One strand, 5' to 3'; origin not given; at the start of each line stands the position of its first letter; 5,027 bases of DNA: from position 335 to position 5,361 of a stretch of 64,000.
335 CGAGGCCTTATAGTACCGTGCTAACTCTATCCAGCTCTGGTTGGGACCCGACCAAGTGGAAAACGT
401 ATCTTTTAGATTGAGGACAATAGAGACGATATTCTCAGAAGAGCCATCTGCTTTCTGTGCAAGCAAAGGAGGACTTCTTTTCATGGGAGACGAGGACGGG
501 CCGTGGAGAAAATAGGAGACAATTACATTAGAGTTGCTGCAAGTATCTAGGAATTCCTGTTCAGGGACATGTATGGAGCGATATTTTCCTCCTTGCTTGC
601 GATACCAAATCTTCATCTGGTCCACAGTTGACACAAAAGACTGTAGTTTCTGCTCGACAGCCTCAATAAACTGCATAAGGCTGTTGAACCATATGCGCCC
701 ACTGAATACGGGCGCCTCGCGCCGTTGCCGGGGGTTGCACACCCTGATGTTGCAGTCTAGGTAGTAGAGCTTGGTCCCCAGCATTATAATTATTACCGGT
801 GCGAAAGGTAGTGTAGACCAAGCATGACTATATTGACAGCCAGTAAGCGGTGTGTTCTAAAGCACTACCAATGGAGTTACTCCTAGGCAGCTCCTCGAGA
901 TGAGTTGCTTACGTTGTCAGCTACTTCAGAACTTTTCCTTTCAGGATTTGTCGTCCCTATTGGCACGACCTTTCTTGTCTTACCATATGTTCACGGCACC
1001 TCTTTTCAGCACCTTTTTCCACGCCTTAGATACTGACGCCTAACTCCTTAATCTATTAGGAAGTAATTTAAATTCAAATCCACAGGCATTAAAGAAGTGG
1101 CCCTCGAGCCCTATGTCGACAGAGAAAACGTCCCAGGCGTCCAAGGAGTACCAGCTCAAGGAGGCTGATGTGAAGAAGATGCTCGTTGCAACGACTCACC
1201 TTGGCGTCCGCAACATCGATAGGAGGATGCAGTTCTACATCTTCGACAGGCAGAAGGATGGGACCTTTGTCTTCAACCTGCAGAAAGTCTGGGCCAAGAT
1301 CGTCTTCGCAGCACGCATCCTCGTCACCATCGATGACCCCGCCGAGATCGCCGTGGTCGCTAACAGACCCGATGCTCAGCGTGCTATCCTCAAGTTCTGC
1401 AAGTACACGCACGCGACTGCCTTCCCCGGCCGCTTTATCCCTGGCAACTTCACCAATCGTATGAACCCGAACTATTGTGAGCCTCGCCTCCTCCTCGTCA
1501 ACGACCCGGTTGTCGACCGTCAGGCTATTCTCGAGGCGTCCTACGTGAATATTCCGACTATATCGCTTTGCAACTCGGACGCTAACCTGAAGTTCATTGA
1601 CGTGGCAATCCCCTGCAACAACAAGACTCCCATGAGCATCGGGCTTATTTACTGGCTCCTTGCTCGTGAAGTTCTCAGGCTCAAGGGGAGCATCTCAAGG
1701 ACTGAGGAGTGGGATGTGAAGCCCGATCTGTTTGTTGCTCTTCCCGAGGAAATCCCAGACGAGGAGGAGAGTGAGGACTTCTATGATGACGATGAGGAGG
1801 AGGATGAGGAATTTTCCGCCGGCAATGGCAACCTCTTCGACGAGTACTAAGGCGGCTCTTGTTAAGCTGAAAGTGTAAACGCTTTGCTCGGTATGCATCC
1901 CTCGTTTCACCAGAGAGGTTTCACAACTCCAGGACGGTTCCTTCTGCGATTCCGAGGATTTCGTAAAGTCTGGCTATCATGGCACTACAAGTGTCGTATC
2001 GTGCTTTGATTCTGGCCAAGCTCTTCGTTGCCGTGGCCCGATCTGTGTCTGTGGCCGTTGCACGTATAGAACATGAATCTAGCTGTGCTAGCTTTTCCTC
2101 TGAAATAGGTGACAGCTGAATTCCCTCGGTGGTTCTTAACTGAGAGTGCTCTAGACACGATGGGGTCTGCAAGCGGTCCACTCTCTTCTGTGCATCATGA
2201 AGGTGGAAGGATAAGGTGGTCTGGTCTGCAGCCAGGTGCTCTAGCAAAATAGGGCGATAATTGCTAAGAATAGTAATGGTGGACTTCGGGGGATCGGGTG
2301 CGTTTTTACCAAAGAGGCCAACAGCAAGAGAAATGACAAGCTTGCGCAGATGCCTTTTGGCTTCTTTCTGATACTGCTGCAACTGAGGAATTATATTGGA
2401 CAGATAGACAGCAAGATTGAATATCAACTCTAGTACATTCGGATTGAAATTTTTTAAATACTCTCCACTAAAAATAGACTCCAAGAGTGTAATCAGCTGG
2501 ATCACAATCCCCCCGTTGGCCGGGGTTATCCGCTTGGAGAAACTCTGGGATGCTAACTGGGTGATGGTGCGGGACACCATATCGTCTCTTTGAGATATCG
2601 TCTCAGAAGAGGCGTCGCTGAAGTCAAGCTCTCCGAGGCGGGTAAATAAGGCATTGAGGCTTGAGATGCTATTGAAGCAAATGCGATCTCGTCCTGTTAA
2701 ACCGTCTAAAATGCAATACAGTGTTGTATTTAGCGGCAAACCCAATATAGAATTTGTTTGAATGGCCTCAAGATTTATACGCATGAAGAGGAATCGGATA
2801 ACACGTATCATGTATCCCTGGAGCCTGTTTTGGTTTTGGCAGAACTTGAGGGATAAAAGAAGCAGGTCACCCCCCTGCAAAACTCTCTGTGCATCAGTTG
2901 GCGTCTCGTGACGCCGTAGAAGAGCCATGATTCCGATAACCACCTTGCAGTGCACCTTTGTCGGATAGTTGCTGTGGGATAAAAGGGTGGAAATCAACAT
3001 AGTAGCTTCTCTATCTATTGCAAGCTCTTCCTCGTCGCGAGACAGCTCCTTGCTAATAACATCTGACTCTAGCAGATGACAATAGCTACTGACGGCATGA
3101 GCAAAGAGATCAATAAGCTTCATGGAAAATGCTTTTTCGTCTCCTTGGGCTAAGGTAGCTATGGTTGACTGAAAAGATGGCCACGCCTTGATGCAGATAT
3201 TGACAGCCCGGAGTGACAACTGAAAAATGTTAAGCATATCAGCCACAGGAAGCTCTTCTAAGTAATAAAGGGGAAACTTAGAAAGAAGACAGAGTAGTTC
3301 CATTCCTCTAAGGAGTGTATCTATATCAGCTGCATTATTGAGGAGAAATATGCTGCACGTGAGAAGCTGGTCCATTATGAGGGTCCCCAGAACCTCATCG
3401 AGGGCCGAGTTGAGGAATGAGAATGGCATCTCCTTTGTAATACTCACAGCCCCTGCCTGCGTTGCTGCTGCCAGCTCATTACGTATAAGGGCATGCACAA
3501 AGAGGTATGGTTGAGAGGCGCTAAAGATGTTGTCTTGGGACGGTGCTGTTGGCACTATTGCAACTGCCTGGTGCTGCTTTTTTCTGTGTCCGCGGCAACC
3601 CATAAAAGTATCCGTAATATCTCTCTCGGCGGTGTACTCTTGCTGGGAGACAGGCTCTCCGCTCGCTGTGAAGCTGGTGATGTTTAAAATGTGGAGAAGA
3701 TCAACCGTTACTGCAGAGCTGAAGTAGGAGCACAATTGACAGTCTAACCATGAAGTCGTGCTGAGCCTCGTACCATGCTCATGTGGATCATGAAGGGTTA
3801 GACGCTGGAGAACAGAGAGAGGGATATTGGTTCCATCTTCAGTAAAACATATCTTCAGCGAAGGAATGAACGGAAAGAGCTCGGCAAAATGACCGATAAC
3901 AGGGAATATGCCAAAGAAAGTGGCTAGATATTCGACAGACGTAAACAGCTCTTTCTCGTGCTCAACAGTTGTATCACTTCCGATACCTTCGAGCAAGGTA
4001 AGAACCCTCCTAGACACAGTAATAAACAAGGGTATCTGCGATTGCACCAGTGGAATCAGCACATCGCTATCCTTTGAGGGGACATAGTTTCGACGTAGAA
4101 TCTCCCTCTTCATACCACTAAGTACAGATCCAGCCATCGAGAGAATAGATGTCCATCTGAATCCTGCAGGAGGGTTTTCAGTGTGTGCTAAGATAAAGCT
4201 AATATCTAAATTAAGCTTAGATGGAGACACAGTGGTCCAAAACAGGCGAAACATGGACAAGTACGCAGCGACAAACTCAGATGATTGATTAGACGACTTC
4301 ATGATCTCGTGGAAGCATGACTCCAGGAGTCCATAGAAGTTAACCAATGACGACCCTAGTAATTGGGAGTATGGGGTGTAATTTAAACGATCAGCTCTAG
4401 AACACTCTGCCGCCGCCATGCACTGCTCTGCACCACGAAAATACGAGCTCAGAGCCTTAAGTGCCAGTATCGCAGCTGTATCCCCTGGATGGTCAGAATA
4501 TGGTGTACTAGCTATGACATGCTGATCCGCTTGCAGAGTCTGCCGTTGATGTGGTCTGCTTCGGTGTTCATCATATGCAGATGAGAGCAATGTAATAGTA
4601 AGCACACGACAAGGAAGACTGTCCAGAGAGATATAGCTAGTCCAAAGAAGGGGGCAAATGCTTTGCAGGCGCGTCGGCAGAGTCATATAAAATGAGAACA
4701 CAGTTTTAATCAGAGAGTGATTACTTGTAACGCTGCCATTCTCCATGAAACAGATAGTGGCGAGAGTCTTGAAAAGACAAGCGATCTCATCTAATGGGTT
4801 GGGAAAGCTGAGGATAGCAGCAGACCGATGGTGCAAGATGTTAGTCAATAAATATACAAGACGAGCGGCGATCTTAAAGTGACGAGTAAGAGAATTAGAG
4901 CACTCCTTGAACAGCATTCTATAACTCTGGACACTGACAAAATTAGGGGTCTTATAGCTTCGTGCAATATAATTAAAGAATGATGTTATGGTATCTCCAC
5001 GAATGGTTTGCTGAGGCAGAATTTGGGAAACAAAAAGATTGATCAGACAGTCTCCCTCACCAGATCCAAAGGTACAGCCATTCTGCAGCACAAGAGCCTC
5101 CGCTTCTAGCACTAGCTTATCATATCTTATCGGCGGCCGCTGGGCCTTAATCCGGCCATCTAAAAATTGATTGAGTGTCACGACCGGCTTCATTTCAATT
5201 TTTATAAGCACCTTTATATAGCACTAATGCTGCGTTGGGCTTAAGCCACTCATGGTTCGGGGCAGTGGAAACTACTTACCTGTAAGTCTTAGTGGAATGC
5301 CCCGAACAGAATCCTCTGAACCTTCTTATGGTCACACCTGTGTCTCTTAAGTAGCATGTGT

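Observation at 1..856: Unlisted gene running off the left window edge on the minus strand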

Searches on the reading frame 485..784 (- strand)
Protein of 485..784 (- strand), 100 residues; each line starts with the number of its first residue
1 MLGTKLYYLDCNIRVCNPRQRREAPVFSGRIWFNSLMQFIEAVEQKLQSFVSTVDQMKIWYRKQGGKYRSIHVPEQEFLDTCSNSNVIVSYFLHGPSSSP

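Call 44: predict_structure(alignment_id=A2)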
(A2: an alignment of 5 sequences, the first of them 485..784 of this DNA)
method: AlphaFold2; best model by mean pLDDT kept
length: 100 residues; sequences in the alignment: 5
mean_pLDDT: 68.7   pTM: 0.64
mean pLDDT of the five models: 68.7, 60.1, 58.5, 56.4, 55.0
residues with pLDDT >= 90: 0; 70-90: 54; 50-70: 31; < 50: 15
segments of 3 or more residues with pLDDT < 50: 92-100
pLDDT, mean of each block of 10 residues (from residue 1): 67 66 70 86 82 69 68 80 56 43
secondary structure, 60 per line:
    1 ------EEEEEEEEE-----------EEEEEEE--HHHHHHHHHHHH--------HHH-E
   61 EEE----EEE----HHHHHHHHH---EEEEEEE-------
elements in order: E7-15 E27-33 H36-47 E60-63 E68-70 H75-83 E87-93
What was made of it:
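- The same topology appears in the domain-only model (call 44). The domain-only model has a mean pLDDT of 68.7 (call 44).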

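Call 75: fold_search(model_id=the predicted structure, library=pdb)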
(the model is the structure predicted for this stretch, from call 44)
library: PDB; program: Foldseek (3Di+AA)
matches with E <= 10: 330; with E <= 0.001: 0
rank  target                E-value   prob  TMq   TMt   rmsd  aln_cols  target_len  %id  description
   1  5xpy                  2.5e-02  0.96  0.48  0.14   5.1        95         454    7  Structural basis of kindlin-mediated integrin recognition and activation (released 2017-07-26)
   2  2io0_B                6.8e-02  0.72  0.39  0.44   4.7        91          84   11  Crystal structure of human Senp2 in complex with preSUMO-2 (released 2006-11-14)
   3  2kfj_MODEL_1_A        8.3e-02  0.91  0.54  0.61   3.2        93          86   14  Solution structure of the loop deletion mutant of PB1 domain of Cdc24p (released 2009-10-06)
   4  1q1o_MODEL_1_A        8.8e-02  0.66  0.47  0.48   5.1       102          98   13  Solution Structure of the PB1 Domain of Cdc24p (Long Form) (released 2003-10-14)
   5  6l5k_B                1.6e-01  0.69  0.46  0.53   4.7        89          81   13  ARF5 Aux/IAA17 Complex (released 2020-09-02)
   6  3bvg                  1.8e-01  0.28  0.36  0.20   8.2       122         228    8  Manipulating the coupled folding and binding process drives affinity maturation in a protein-protein complex (released 2009-01-27)
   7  1cqv                  2.4e-01  0.30  0.39  0.22   7.1       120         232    8  CRYSTAL STRUCTURE OF STAPHYLOCOCCAL ENTEROTOXIN C2 AT 100K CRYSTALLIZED AT PH 5.0 (released 1999-08-22)
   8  2l1a_MODEL_1_A        2.7e-01  0.47  0.44  0.42   5.0       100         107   14  Solution NMR structure of the N-terminal GTPase-like domain of dictyostelium discoideum Fomin C (released 2011-08-17)
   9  1i4p                  2.7e-01  0.23  0.36  0.20   8.2       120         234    8  CRYSTAL STRUCTURE OF STAPHYLOCOCCAL ENTEROTOXIN C2 AT 100K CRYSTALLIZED AT PH 5.5 (released 2001-03-14)
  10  9edr_E                2.9e-01  0.69  0.49  0.14   3.4        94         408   11  Tubulin Cofactors D,E,G,C and Tubulin complex -- TBCC N Terminus Bound to Tubulin (released 2026-02-04)
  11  2kmc_MODEL_1_A        2.9e-01  0.66  0.51  0.50   4.1        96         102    7  Solution Structure of the N-terminal domain of kindlin-1 (released 2009-10-06)
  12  8tyz_B                2.9e-01  0.54  0.45  0.51   4.6        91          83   11  Structure of a bacterial E1-E2-Ubl complex (form 2) (released 2024-06-12)
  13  4q2j_C                3.1e-01  0.66  0.53  0.57   4.1       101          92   16  A novel structure-based mechanism for DNA-binding of SATB1 (released 2015-03-11)
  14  5ms6_A                3.1e-01  0.41  0.44  0.37   5.6        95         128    9  High-salt structure of RavZ LIR2-fused human LC3B (released 2017-04-19)
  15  8fky_SP               3.3e-01  0.47  0.47  0.15   4.7        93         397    9  Human nucleolar pre-60S ribosomal subunit (State F) (released 2023-07-12)
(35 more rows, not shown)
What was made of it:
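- The best Foldseek TM-scores are 0.54/0.61, to the Cdc24p PB1 domain (call 75). A doublecortin repeat appears in the Foldseek list (call 75).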

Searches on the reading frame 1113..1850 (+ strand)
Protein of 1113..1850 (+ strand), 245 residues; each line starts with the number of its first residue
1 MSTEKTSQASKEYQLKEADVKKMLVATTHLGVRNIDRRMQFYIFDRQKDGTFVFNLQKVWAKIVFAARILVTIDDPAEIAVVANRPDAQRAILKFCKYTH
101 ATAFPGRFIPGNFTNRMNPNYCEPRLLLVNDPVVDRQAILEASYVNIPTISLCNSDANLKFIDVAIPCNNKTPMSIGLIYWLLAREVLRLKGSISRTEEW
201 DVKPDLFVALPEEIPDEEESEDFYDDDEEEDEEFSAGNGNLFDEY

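Call 6: search_protein_families(library=pfam, proteins=[window:1113-1850:+], max_evalue=1)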
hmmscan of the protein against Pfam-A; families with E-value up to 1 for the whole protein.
window:1113-1850:+ (245 aa): 1 family
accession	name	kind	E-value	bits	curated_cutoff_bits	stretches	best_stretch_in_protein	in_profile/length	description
PF00318.25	Ribosomal_S2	-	4.4e-19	69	26.1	2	123-187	149-213/216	Ribosomal protein S2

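Call 40: find_homologous_proteins(query=window:1113-1850:+, max_evalue=1e-40)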
Query window:1113-1850:+ (245 aa): 5129 proteins with E <= 1e-40 among 6664 candidates; the best 120 are listed.
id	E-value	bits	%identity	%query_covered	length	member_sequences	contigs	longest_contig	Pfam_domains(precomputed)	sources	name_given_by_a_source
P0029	2.1e-156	536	97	100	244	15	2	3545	PF00318.26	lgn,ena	-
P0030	5.1e-102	358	71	86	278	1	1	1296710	PF00318.26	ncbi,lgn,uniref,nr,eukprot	ncbi:Ribosomal protein SA [Giardia muris]|uniref:Small ribosomal subunit protein uS2 n=1 Tax=Giardia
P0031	2.1e-91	323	62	89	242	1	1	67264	PF00318.26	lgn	-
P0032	6.9e-86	305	64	85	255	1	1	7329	PF00318.26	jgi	-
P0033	4.4e-85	303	52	78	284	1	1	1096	PF00318.26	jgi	-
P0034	9.8e-74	266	58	83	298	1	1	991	PF16122.11,PF00318.26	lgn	-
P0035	4.5e-73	264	59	83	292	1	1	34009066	PF16122.11,PF00318.26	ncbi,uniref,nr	ncbi:40S ribosomal protein SA [Coccinella septempunctata]|uniref:40S ribosomal protein SA n=1 Tax=Co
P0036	1.8e-72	262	57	85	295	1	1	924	PF16122.11,PF00318.26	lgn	-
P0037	3.5e-72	261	58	79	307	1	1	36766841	PF16122.11,PF00318.26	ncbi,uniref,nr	ncbi:40S ribosomal protein SA [Anthonomus grandis grandis]|uniref:40S ribosomal protein SA n=1 Tax=A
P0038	5.4e-72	260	58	79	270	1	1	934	PF16122.11,PF00318.26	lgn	-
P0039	1.6e-71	258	53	91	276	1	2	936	PF16122.11,PF00318.26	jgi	-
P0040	1.8e-71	258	58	79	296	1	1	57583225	PF16122.11,PF00318.26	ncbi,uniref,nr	ncbi:unnamed protein product [Ceutorhynchus assimilis]|uniref:Small ribosomal subunit protein uS2 n=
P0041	2.2e-71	258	57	79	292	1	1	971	PF16122.11,PF00318.26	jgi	-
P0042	3.0e-71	258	50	87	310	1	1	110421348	PF16122.11,PF00318.26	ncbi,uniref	ncbi:small ribosomal subunit protein uS2 [Hetaerina americana]|uniref:small ribosomal subunit protei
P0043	3.8e-71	257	54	84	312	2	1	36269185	PF16122.11,PF00318.26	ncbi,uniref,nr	ncbi:40S ribosomal protein SA isoform X1 [Silurus meridionalis]|uniref:40S ribosomal protein SA isof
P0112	2.2e-69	251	56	79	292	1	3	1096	PF16122.11,PF00318.26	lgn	-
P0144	5.8e-69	250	52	84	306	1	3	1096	PF16122.11,PF00318.26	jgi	jgi:small subunit ribosomal protein SAe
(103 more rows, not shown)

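Call 42: find_encoding_contigs(protein=P0030, flank=8000, max_places=2)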
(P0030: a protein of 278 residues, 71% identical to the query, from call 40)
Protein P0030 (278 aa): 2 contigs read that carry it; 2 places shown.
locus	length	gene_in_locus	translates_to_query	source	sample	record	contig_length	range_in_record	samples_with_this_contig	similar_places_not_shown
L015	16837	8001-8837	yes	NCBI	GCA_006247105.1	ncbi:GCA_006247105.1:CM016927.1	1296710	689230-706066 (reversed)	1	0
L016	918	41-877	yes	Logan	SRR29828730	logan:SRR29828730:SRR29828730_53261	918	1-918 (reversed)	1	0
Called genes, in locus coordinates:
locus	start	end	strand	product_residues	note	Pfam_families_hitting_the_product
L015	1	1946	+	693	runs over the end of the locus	-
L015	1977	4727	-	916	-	PF12796:Ank_2, PF13637:Ank_4 (faint), PF00023:Ank (faint), PF13606:Ank_3 (faint), PF13857:Ank_5 (faint), PF12796:Ank_2 (weak), PF20492:ERM_helical (weak), PF12796:Ank_2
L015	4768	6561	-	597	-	PF00023:Ank (faint), PF12796:Ank_2, PF13857:Ank_5 (faint)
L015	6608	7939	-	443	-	-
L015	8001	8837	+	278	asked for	PF00318:Ribosomal_S2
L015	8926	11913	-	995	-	-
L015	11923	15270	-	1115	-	PF00023:Ank (faint), PF12796:Ank_2, PF13606:Ank_3 (faint), PF13637:Ank_4 (faint), PF13857:Ank_5 (faint), PF12796:Ank_2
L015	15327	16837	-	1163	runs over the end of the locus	PF00023:Ank (faint), PF12796:Ank_2, PF13606:Ank_3 (faint), PF13637:Ank_4 (faint), PF13857:Ank_5 (faint), PF12796:Ank_2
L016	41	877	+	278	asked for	PF00318:Ribosomal_S2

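Call 43: find_encoding_contigs(protein=P0031, flank=8000, max_places=2)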
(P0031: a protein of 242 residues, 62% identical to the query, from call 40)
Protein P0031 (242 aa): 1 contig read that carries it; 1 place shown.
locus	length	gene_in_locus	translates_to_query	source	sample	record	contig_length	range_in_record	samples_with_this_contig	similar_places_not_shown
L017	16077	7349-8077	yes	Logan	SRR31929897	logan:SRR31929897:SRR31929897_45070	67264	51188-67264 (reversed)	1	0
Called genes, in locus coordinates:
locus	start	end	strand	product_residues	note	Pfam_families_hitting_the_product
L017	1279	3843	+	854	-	-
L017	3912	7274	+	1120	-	-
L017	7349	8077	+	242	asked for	PF00318:Ribosomal_S2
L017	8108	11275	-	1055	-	-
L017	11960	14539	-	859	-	-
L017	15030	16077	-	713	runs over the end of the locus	-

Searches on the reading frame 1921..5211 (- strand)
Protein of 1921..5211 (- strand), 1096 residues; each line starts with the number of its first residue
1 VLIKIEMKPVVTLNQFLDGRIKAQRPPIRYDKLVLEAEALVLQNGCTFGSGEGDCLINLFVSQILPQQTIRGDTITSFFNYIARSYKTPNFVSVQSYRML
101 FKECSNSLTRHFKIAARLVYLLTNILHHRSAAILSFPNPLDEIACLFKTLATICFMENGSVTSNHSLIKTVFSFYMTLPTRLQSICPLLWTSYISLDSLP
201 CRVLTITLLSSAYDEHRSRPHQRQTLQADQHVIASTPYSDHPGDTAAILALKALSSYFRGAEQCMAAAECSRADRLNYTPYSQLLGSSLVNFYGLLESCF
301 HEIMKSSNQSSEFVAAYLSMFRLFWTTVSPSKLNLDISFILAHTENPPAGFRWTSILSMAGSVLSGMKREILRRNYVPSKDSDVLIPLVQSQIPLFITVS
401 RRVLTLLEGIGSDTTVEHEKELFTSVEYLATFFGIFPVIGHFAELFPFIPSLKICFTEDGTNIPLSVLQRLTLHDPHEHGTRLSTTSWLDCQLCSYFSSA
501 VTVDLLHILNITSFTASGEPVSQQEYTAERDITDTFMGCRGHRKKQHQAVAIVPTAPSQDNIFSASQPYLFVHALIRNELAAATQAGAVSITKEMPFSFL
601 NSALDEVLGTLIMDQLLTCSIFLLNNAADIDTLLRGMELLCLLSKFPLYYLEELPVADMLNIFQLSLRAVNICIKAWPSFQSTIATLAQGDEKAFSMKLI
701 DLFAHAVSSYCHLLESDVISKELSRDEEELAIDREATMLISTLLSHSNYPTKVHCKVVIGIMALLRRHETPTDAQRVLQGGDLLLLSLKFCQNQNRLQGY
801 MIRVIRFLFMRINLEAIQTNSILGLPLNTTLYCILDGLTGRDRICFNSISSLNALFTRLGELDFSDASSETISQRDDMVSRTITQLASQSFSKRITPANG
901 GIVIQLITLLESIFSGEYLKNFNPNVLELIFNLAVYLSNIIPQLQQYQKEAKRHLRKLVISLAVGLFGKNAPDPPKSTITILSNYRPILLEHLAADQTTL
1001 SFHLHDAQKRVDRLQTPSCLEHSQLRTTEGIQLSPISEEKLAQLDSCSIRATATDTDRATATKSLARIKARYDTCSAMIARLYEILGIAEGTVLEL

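Call 6: search_protein_families(library=pfam, proteins=[window:1921-5211:-], max_evalue=1)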
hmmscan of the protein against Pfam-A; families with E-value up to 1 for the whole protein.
window:1921-5211:- (1096 aa): 1 family
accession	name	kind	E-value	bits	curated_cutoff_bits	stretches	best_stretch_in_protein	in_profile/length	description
PF13251.12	DUF4042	-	0.00013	22.1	27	1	248-299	58-109/182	Domain of unknown function (DUF4042)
